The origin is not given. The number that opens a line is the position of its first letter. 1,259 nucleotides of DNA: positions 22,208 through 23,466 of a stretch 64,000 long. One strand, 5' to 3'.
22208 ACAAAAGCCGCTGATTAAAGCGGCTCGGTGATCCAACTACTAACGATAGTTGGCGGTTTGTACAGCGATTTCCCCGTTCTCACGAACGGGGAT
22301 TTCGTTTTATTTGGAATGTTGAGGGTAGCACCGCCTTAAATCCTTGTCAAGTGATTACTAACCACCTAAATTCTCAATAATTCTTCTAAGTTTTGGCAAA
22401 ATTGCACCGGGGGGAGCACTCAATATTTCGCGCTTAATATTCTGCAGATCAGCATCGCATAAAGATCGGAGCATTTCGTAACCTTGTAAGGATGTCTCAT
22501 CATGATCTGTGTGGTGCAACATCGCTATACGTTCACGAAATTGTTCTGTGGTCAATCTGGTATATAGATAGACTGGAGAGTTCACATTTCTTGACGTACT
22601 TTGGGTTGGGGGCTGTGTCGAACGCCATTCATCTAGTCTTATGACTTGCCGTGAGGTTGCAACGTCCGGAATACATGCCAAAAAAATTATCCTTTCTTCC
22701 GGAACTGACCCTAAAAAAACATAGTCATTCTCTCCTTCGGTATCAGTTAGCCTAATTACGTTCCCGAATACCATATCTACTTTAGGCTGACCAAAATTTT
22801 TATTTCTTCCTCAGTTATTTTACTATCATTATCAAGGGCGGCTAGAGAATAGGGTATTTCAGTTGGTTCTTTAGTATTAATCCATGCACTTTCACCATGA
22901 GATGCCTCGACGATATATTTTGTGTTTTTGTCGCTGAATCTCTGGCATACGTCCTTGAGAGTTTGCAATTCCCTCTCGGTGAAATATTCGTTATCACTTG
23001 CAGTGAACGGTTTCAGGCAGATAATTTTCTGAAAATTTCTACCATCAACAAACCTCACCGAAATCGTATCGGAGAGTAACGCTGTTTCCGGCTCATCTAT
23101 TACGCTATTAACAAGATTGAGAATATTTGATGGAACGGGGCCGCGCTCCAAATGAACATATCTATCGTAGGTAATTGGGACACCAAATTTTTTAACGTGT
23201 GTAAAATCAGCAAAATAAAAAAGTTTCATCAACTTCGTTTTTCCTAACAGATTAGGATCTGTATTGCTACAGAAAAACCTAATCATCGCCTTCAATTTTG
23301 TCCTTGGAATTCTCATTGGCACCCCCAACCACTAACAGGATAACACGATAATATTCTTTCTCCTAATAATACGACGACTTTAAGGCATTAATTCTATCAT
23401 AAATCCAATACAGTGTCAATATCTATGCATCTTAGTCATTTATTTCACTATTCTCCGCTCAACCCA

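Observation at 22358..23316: Panacea-domain antitoxin translationally coupled to an unrecognised 138-aa protein: candidate novel toxin-antitoxin/defence pair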

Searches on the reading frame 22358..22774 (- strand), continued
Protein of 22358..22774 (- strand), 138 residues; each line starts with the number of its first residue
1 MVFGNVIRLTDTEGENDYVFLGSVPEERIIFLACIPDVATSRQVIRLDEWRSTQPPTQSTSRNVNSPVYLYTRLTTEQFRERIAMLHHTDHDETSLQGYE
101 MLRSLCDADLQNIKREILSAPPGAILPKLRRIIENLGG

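Call 107: search_protein_families(library=phrogs, proteins=[window:22358-22774:-], max_evalue=0.1)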
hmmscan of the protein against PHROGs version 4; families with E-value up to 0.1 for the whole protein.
window:22358-22774:- (138 aa): 1 family
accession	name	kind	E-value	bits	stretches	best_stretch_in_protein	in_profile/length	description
phrog_20493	-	unknown function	0.051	14.8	1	68-111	48-90/95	-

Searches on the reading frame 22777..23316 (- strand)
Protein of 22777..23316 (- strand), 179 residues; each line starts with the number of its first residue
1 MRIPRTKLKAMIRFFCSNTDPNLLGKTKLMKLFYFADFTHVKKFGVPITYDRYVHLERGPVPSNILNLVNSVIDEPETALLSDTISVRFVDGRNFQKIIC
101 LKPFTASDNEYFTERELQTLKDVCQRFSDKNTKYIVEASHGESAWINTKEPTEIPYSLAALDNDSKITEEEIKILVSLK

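Call 4: search_protein_families(library=pfam, proteins=[window:22777-23316:-], max_evalue=1)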
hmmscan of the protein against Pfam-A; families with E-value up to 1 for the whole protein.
window:22777-23316:- (179 aa): 1 family
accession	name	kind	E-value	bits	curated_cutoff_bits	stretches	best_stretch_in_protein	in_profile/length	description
PF13274.11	SocA_Panacea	-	5.2e-19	69.7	25.7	1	29-145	1-112/113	Antitoxin SocA-like, Panacea domain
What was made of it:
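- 22777..23316 (-): panA: 179-aa Panacea-domain (DUF4065/SocA-like) protein, the presumed antitoxin; the stop TAG is included. PF13274 at E=5.2e-19 (call 4).
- On PanA (Panacea/DUF4065) antitoxin of a PanAT module: 69.7 bits against a cut-off of 25.7, E=5.2e-19, covering model positions 1-112 of 113 (call 4).
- Checked: It matches PF13274 SocA_Panacea over residues 29-145, covering model positions 1-112 of 113, at E=5.2e-19 and 69.7 bits against a cut-off of 25.7 (call 4).
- The Pfam family is named after SocA (call 4).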

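Call 5: search_protein_families(library=padloc, proteins=[window:22777-23316:-], max_evalue=1)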
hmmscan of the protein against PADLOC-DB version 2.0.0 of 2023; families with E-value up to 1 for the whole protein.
window:22777-23316:- (179 aa): 0 families

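Call 6: search_protein_families(library=ncbifam, proteins=[window:22777-23316:-], max_evalue=1)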
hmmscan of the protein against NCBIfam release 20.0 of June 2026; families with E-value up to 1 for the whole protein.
window:22777-23316:- (179 aa): 1 family
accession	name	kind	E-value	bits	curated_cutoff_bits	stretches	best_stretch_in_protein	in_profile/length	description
NF045560.1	aroma_sacti_dom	domain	0.48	10.7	30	0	167-179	27-39/52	aroma-sacti cluster domain-containing protein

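Call 42: find_related_loci(query=A4, collection=genome_contigs, flank=3000)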
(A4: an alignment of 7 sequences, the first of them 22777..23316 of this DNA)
Query A4 (179 aa) in genome_contigs; peptide patterns used: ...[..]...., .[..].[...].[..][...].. (x = any residue, [..] = any of these).
180 stretches matched a pattern; 88 encode a relative of the query (tblastn E <= 1e-3); the best 80 are kept; 80 distinct loci.
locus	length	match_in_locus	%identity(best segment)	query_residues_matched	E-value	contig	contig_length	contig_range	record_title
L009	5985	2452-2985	81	1-178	3e-99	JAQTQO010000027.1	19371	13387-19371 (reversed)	MAG: Patescibacteria group bacterium isolate STB_141 NODE_6414_length_19371_cov_4.037362_Sandtown_B, whole genome shotgu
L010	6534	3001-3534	60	1-178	5e-71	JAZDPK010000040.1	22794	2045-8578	MAG: Parcubacteria group bacterium isolate MEGAHIT-group-0.83 k141_2516581, whole genome shotgun sequence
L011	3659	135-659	59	1-175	2e-69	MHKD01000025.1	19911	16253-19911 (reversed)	MAG: Candidatus Kerfeldbacteria bacterium RIFCSPHIGHO2_12_FULL_48_17 rifcsphigho2_12_scaffold_3774, whole genome shotgun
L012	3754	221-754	57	1-178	3e-66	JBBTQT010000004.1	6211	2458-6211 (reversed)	MAG: Patescibacteria group bacterium isolate H41-bin209_1 H41_bin209_1_000000000004, whole genome shotgun sequence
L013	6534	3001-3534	57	1-178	8e-65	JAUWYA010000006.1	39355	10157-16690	MAG: Candidatus Nealsonbacteria bacterium isolate CSMAG_2698 CSMAG_2698_k141_2166959_length_39355_cov_9.4939, whole geno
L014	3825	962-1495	53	1-178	7e-64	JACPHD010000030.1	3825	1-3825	MAG: Parcubacteria group bacterium isolate NC_groundwater_405_Ag_B-0.1um_41_14 GD18-4_B1_scaffold_933745, whole genome s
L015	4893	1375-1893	55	1-175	5e-63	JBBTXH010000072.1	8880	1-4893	MAG: Patescibacteria group bacterium isolate H51-bin326_1 H51_bin326_1_000000000072, whole genome shotgun sequence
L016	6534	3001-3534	52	1-178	7e-62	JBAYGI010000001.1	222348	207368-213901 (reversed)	MAG: Candidatus Magasanikiibacteriota bacterium isolate SO_2016_GW1_121 scaffold00101_OW334_2016, whole genome shotgun s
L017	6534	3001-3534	54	1-178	5e-61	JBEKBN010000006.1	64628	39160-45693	MAG: Minisyncoccia bacterium isolate SPRUCE 137 SPRUCE_137_6, whole genome shotgun sequence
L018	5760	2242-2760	53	1-173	1e-60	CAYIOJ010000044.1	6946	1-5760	MAG TPA_asm: uncultured Gammaproteobacteria bacterium isolate ERP119705_co24_904 genome assembly, contig: NODE_17569_len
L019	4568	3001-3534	52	1-178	1e-60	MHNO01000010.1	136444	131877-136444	MAG: Candidatus Ryanbacteria bacterium RIFCSPHIGHO2_02_FULL_45_17b rifcsphigho2_02_scaffold_472, whole genome shotgun se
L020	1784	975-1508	52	1-178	6e-62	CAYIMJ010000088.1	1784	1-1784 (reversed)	MAG TPA_asm: uncultured Candidatus Saccharibacteria bacterium isolate ERP119705_co25_280 genome assembly, contig: NODE_1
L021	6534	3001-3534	53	1-178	1e-59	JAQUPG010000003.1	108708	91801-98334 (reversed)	MAG: Patescibacteria group bacterium isolate STD1_219 NODE_368_length_108708_cov_6.667014_Sandtown_D1, whole genome shot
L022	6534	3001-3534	51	1-178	2e-59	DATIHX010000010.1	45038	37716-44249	MAG TPA_asm: Candidatus Saccharimonadales bacterium isolate SMAG_U15649 k141_550865, whole genome shotgun sequence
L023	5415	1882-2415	52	1-178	6e-59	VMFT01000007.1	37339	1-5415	MAG: Parcubacteria group bacterium Gr01-1014_29 G01um101429_scaffold_298, whole genome shotgun sequence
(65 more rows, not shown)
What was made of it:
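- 22777..23316 (-): 44-60% identical to the PanAs of other Patescibacteria loci (call 42).
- Closest known: PanA-PanT pairs with MazF/PemK-like toxins. Different: This family is centred on Patescibacteria MAGs (call 42).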

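Call 103: find_related_loci(query=A4, collection=viral_contigs, flank=5000)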
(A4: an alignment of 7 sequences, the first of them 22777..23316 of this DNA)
Query A4 (179 aa) in viral_contigs; peptide patterns used: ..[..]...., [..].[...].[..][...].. (x = any residue, [..] = any of these).
198 stretches matched a pattern; 6 encode a relative of the query (tblastn E <= 1e-3); 6 distinct loci.
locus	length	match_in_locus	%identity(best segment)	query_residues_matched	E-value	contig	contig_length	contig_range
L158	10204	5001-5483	33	5-171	1e-19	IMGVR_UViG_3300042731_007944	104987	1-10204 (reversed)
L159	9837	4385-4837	36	5-159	6e-18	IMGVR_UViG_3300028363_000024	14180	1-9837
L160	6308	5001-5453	36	5-159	6e-18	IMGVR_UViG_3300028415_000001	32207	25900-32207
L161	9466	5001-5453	36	5-159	6e-18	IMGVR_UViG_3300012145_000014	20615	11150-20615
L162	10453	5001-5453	28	2-159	2e-16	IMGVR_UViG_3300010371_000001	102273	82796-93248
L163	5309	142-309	51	7-63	3e-13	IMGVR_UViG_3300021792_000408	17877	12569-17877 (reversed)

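Call 107: search_protein_families(library=phrogs, proteins=[window:22777-23316:-], max_evalue=0.1)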
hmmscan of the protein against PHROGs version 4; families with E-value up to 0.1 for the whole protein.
window:22777-23316:- (179 aa): 3 families
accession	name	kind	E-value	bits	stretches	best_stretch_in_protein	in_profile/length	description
phrog_1281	-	unknown function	5.2e-19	69.7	1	7-172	9-157/195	-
phrog_10390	-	unknown function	2.6e-07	31.5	1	13-169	156-284/299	-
phrog_34826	-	unknown function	0.058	14.6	1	85-127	64-104/127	-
